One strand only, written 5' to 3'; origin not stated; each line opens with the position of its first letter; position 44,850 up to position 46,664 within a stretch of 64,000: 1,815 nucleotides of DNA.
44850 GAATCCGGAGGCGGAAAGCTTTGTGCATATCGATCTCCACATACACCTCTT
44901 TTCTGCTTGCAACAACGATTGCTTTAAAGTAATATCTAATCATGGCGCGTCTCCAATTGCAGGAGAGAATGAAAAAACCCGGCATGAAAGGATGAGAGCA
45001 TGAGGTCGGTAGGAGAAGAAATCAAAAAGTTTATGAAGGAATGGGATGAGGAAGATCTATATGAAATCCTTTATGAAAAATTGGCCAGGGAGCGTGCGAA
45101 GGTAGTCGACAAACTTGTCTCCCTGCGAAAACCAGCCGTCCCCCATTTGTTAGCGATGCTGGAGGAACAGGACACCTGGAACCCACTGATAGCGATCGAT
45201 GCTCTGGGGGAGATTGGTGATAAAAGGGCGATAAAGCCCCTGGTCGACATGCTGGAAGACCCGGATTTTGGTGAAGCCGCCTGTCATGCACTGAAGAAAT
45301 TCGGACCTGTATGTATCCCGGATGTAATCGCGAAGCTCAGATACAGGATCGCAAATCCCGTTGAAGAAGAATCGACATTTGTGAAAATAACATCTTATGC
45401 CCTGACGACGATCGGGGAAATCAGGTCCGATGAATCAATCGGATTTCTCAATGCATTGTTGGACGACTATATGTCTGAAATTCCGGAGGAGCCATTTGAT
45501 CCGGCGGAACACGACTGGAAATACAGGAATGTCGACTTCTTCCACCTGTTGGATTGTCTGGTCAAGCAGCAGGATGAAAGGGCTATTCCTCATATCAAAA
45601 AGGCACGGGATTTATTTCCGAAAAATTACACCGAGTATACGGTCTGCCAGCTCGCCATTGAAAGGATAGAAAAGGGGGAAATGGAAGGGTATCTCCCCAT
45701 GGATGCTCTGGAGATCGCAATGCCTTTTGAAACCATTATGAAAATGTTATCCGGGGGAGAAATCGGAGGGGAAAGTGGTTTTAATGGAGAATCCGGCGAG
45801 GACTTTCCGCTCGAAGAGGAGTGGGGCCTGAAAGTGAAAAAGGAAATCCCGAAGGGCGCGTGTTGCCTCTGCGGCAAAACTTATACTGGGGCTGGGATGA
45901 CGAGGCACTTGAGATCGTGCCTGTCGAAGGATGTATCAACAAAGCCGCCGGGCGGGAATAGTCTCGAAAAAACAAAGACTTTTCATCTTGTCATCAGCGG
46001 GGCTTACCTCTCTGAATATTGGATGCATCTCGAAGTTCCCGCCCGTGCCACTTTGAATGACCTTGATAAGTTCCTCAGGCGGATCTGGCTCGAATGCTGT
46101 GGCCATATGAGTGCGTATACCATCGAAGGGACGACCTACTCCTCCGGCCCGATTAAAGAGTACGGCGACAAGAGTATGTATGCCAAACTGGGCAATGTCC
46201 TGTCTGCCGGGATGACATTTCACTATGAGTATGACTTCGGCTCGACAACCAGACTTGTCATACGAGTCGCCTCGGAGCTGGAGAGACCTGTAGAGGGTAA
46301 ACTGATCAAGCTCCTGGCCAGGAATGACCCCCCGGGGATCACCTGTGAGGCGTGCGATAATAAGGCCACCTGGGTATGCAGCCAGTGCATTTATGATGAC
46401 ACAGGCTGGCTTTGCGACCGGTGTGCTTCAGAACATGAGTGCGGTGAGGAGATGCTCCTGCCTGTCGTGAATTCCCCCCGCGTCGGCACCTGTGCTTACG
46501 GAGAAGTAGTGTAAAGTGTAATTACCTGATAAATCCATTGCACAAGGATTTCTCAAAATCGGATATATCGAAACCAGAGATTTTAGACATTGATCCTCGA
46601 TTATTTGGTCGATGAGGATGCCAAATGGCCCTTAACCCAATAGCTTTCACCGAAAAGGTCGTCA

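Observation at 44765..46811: Foreign ~1.9 kb insertion at the 3' end of the AGCS symporter gene, bracketed by diverged ~85-nt direct repeats of that gene end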

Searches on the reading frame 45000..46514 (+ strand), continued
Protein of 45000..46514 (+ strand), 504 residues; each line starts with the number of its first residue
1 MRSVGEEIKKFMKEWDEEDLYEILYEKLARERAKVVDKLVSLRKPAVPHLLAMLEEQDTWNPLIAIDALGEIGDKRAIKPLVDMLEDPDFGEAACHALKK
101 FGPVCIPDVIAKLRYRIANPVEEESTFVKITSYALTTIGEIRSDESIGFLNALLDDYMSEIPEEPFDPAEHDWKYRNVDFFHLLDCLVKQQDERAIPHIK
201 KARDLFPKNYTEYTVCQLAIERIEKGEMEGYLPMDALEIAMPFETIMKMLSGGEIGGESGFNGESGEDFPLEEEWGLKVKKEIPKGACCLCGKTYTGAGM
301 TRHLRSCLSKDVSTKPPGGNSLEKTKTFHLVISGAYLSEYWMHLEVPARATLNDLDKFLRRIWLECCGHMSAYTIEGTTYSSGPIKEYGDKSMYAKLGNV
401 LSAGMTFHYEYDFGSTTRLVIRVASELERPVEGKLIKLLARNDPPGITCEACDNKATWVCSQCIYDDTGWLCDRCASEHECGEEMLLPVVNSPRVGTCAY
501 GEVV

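Call 66: predict_structure(alignment_id=A3)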
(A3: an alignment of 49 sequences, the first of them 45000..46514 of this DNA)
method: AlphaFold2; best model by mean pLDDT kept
length: 504 residues; sequences in the alignment: 49
mean_pLDDT: 84.6   pTM: 0.58
mean pLDDT of the five models: 84.6, 84.3, 84.2, 83.8, 83.8
residues with pLDDT >= 90: 297; 70-90: 120; 50-70: 44; < 50: 43
segments of 3 or more residues with pLDDT < 50: 256-280, 493-504
pLDDT, mean of each block of 10 residues (from residue 1): 73 62 65 91 96 84 94 98 94 97 98 96 72 97 98 97 80 90 97 98 94 95 92 86 67 53 39 36 87 95 94 81 92 88 96 94 70 95 86 97 95 71 95 87 88 92 85 96 87 45 28
secondary structure, 60 per line:
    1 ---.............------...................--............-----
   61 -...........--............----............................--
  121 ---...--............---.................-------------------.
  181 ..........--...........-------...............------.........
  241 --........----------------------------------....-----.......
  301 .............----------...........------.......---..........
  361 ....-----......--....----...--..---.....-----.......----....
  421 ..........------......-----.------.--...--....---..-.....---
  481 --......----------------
elements in order: H4-16 H23-41 H44-55 H62-72 H75-86 H91-118 H129-140 H144-160 H180-190 H193-203 H211-225 H232-240 H243-250 E285-288 E294-296 H297-313 E324-334 E341-347 H352-364 E370-375 E378-381 H397-400 E406-412 E417-430 E437-442 E458-460 H463-466 H473-477 E486-488
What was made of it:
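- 45000..46514 (+): Cargo gene of 504 aa. It has N-terminal HEAT repeats, a CxxC...H...C motif, an MM3350/PRiA4_ORF3-fold domain and a C-terminal cluster of Cys/His (zinc-ribbon-like). AlphaFold model with mean pLDDT 84.6 (call 66).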

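Call 68: fold_search(model_id=the predicted structure, library=pdb)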
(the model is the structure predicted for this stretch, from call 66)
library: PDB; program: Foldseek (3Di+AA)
matches with E <= 10: 810; with E <= 0.001: 7
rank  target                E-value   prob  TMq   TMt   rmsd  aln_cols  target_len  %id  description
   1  7p0h_A                1.4e-04  1.00  0.26  0.30  10.0       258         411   21  Crystal structure of Helicobacter pylori ComF fused to an artificial alphaREP crystallization helper(named B2) (released 2022-04-06)
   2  2i1s_A                3.4e-04  1.00  0.21  0.57   2.6       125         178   20  Crystal Structure of Protein of Unknown Function MM3350 from Methanosarcina mazei Go1 (released 2006-09-12)
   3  7q1f_C                4.0e-04  1.00  0.26  0.51   8.3       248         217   22  CPAP:TUBULIN:IE5 ALPHAREP COMPLEX (released 2022-04-20)
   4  6gwc_C                5.5e-04  1.00  0.26  0.51   8.4       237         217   22  Tubulin:iE5 alphaRep complex (released 2019-01-30)
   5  7z0g_C                6.7e-04  1.00  0.25  0.49   8.6       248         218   23  CPAP:TUBULIN:IE5 ALPHAREP COMPLEX P1 SPACE GROUP (released 2022-04-13)
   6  7q1f_T                7.1e-04  1.00  0.25  0.48   9.0       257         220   21  CPAP:TUBULIN:IE5 ALPHAREP COMPLEX (released 2022-04-20)
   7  2i1s_B                7.8e-04  1.00  0.21  0.54   2.8       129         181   20  Crystal Structure of Protein of Unknown Function MM3350 from Methanosarcina mazei Go1 (released 2006-09-12)
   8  4xl5_C                1.0e-03  1.00  0.26  0.46   9.5       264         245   21  X-ray structure of bGFP-A / EGFP complex (released 2015-08-19)
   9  6gx7_E                1.4e-03  1.00  0.24  0.55   7.7       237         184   20  Tubulin-CopN-alphaRep complex (released 2019-04-24)
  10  7z0g_T                1.4e-03  1.00  0.25  0.49   8.5       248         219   22  CPAP:TUBULIN:IE5 ALPHAREP COMPLEX P1 SPACE GROUP (released 2022-04-13)
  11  6bzx_A                1.5e-03  1.00  0.26  0.42  10.0       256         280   24  Structure of the artificial complex alpha-Rep/Octarellin V.1 crystallized by counter diffusion in a capillary (released 2019-01-09)
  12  4jw2_B                1.9e-03  1.00  0.25  0.55   7.2       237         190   22  Selection of specific protein binders for pre-defined targets from an optimized library of artificial helicoidal repea (released 2013-09-25)
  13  3ltj                  1.9e-03  1.00  0.25  0.54   8.4       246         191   20  Structure of a new family of artificial alpha helicoidal repeat proteins (alpha-Rep) based on thermostable HEAT-like rep (released 2010-10-13)
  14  7q1e_D                1.9e-03  1.00  0.24  0.64   5.0       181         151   20  CPAP:TUBULIN:IIH5 ALPHAREP COMPLEX (released 2022-04-13)
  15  3ltm_A                3.6e-03  1.00  0.24  0.54   6.8       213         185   23  Structure of a new family of artificial alpha helicoidal repeat proteins (alpha-Rep) based on thermostable HEAT-like r (released 2010-10-13)
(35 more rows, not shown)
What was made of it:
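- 45000..46514 (+): Foldseek matches to alphaRep HEAT proteins and to 2i1s MM3350 (rmsd 2.6 Å over 125 columns, probability 1.0) (call 68).
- On PRiA4_ORF3 (PF07929) / MM3350 fold: Foldseek matches 2i1s with rmsd 2.6 Å over 125 columns at probability 1.0 (call 68).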

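Call 69: search_dna_similar(query=window:45000-46514:+, collection=plasmids, mode=protein, max_evalue=0.001, max_rows=15)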
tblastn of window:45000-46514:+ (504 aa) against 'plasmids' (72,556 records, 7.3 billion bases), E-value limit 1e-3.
Records with a match: 4; places in all: 5; records where one place covers at least 80% of the query: 0.
Best place of each record, by identity: <60% 4.
By first word of the organism name: Deinococcus 2; Natrialbaceae 1; Herpetosiphon 1.
By predicted mobility (MOB-suite, as given by PLSDB): non-mobilizable 3; mobilizable 1.
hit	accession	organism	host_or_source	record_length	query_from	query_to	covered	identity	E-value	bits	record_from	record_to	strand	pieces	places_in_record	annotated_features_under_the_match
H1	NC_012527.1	Deinococcus deserti VCD115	-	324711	277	500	44%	39.1%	2e-34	145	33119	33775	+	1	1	plasmid pRiA4b ORF-3 family protein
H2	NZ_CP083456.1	Deinococcus taeanensis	whole organism,coastal dune soil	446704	276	500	45%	38.0%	9e-35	146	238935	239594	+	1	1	plasmid pRiA4b ORF-3 family protein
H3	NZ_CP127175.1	Natrialbaceae archaeon AArc-T1-2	sediments,sediments from hypersaline ...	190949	277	423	29%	49.0%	1e-29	131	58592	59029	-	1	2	hypothetical protein | KTSC domain-containing protein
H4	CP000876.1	Herpetosiphon aurantiacus DSM 785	-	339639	273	500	45%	30.8%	3e-22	108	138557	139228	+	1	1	hypothetical protein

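Call 70: search_dna_similar(query=window:45000-46514:+, collection=phages, mode=protein, max_evalue=0.001, max_rows=10)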
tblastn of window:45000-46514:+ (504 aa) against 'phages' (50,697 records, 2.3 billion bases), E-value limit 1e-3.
No match.

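Call 71: get_annotated_region(hit=H1, flank=5000)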
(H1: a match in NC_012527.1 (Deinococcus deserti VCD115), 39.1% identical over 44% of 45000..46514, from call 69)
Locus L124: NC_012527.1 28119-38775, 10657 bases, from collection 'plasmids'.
description: Deinococcus deserti VCD115 plasmid 1, complete sequence
organism: Deinococcus deserti VCD115 (NCBI taxid 546414)
taxonomy: Bacteria; Deinococcota; Deinococci; Deinococcales; Deinococcaceae; Deinococcus; Deinococcus deserti; Deinococcus deserti VCD115
host: -; source: -; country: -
typing (MOB-suite, as given by PLSDB): mobilizable; replicon rep_cluster_348; relaxase MOBP
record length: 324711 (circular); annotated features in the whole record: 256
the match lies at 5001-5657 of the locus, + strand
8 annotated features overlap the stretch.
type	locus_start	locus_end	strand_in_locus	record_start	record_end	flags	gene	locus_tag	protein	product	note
CDS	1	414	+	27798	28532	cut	-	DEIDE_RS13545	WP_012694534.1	5'-3' exonuclease H3TH domain-containing protein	-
CDS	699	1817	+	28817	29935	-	-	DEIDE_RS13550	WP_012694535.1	M28 family peptidase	-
CDS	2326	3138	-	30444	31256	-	-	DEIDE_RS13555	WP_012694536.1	N-acetyltransferase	-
CDS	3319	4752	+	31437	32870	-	-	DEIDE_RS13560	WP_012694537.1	mercuric reductase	-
CDS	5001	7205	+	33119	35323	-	-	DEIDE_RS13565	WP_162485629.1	plasmid pRiA4b ORF-3 family protein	-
CDS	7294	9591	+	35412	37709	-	-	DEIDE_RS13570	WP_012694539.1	3'-5' exonuclease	-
CDS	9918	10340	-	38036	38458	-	-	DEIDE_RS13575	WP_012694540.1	response regulator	-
CDS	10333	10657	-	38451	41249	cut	-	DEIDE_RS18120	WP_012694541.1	PAS domain S-box protein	-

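Call 72: get_annotated_region(hit=H2, flank=5000)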
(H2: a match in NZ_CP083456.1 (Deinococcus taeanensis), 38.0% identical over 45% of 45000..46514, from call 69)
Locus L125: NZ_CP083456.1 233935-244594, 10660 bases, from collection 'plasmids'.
description: Deinococcus taeanensis strain TS293 plasmid p_TS293_2, complete sequence
organism: Deinococcus taeanensis (NCBI taxid 2737050)
taxonomy: Bacteria; Deinococcota; Deinococci; Deinococcales; Deinococcaceae; Deinococcus; Deinococcus taeanensis
host: -; source: whole organism,coastal dune soil; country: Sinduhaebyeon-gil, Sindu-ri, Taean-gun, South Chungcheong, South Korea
typing (MOB-suite, as given by PLSDB): non-mobilizable
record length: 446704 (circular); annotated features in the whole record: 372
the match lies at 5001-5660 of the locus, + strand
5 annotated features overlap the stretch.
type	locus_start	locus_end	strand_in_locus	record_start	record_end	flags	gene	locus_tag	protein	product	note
CDS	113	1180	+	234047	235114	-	-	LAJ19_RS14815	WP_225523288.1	GGDEF domain-containing protein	-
CDS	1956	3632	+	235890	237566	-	-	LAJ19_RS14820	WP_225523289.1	tetratricopeptide repeat protein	-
CDS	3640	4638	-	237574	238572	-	-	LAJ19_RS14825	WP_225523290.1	WYL domain-containing protein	-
CDS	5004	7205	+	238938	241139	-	-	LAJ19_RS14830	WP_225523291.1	plasmid pRiA4b ORF-3 family protein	-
CDS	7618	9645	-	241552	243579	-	-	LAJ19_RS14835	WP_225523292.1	hypothetical protein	-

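Call 73: search_protein_families(library=pfam, proteins=[L104:4-255:+, L104:1766-1939:+, L104:1927-2112:+, L110:150-362:+, L110:368-634:+, L110:2035-2253:+, L110:2250-2504:+, L100:263-700:+, L100:693-1118:+, L006:39-875:+], max_evalue=0.01)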
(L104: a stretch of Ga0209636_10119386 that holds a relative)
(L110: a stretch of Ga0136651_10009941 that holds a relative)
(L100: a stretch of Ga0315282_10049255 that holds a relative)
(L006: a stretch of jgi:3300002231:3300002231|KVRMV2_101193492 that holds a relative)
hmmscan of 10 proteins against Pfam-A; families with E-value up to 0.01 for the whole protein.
L104:4-255:+ (83 aa): 0 families

L104:1766-1939:+ (57 aa): 0 families

L104:1927-2112:+ (61 aa): 0 families

L110:150-362:+ (70 aa): 1 family
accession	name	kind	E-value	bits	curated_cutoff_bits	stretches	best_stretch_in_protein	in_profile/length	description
PF01402.27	RHH_1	-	5.2e-09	36.2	20.5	1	4-42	2-39/39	Ribbon-helix-helix protein, copG family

L110:368-634:+ (88 aa): 1 family
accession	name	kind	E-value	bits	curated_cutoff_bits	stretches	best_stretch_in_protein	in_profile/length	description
PF05016.21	ParE_toxin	-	2e-13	51.1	23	1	6-81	2-89/89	ParE toxin of type II toxin-antitoxin system, parDE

L110:2035-2253:+ (72 aa): 0 families

L110:2250-2504:+ (84 aa): 2 families
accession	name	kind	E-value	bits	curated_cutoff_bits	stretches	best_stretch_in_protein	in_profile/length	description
PF05016.21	ParE_toxin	-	4.4e-10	40.4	23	1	5-82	1-89/89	ParE toxin of type II toxin-antitoxin system, parDE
PF21488.3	YqbF_HeH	-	0.0064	16.5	27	0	14-31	4-21/39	YqbF, HeH motif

L100:263-700:+ (145 aa): 2 families
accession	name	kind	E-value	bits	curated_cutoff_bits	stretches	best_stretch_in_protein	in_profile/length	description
PF18765.7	Polbeta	-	1.8e-17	63.7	26.9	1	9-100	1-90/93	Polymerase beta, Nucleotidyltransferase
PF01909.29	NTP_transf_2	-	4.9e-08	33.7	21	1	12-67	6-66/93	Nucleotidyltransferase domain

L100:693-1118:+ (141 aa): 1 family
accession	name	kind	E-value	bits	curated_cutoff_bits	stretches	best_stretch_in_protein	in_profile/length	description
PF01934.22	HepT-like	-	8.7e-24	84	23.5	1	14-135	1-120/120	Ribonuclease HepT-like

L006:39-875:+ (278 aa): 4 families
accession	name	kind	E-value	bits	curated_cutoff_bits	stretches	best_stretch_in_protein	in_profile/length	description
PF13860.13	FlgD_ig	-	4e-11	43.2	27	1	210-264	20-74/79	FlgD Ig-like domain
PF18962.6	Por_Secre_tail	-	5.7e-08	33.4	27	1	191-275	2-74/75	Secretion system C-terminal sorting domain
PF18998.6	Flg_new_2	-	5.9e-08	33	23.6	1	101-169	2-71/73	Divergent InlB B-repeat domain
PF13585.12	CHU_C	-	2.3e-05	24.8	27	1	205-269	20-77/86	CHU_C Type IX secretion signal domain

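Call 78: list_cluster_members(proteins=[P0121, P0001])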
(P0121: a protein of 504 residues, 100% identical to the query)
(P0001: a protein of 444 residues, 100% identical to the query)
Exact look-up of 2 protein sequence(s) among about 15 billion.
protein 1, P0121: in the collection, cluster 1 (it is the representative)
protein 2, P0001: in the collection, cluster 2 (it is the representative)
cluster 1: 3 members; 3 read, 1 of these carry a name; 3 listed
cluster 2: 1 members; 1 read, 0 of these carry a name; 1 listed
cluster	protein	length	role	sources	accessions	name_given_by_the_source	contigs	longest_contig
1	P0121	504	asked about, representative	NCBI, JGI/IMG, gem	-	-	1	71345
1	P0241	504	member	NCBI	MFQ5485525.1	MAG: HEAT repeat domain-containing protein [Desulfobacterales bacterium]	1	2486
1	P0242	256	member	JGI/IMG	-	-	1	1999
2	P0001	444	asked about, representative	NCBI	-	-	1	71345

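Call 79: find_encoding_contigs(protein=P0241, flank=10000, max_places=6)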
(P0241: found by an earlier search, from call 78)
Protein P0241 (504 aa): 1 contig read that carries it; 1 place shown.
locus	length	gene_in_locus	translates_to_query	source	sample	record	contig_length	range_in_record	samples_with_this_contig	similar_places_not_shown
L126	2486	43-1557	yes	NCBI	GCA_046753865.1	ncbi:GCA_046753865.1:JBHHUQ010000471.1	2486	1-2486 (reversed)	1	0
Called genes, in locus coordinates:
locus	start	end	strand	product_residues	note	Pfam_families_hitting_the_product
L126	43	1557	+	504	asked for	PF03130:HEAT_PBS (faint), PF13646:HEAT_2, PF07929:PRiA4_ORF3 (weak)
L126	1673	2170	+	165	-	PF20432:Xre-like-HTH, PF09722:Xre_MbcA_ParS_C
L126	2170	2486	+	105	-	PF08808:RES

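Call 80: find_encoding_contigs(protein=P0242, flank=10000, max_places=6)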
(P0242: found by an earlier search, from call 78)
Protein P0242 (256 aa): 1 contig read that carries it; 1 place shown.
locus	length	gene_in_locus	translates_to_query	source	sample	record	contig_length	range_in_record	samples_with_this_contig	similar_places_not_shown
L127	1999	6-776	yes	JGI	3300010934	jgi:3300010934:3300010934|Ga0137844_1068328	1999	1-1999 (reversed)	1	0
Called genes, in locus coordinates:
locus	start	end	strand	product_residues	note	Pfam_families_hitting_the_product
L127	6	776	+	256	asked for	PF07929:PRiA4_ORF3 (weak)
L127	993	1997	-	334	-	?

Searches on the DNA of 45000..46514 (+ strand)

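Call 91: search_rna_families(sources=[L098, L104, L107, L110], threshold=evalue, max_evalue=0.1)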
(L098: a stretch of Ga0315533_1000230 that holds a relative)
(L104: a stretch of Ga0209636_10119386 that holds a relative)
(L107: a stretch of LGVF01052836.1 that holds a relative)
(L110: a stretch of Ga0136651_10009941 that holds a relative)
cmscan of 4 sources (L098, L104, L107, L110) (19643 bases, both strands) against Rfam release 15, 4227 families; matches with E-value up to 0.1: 0.
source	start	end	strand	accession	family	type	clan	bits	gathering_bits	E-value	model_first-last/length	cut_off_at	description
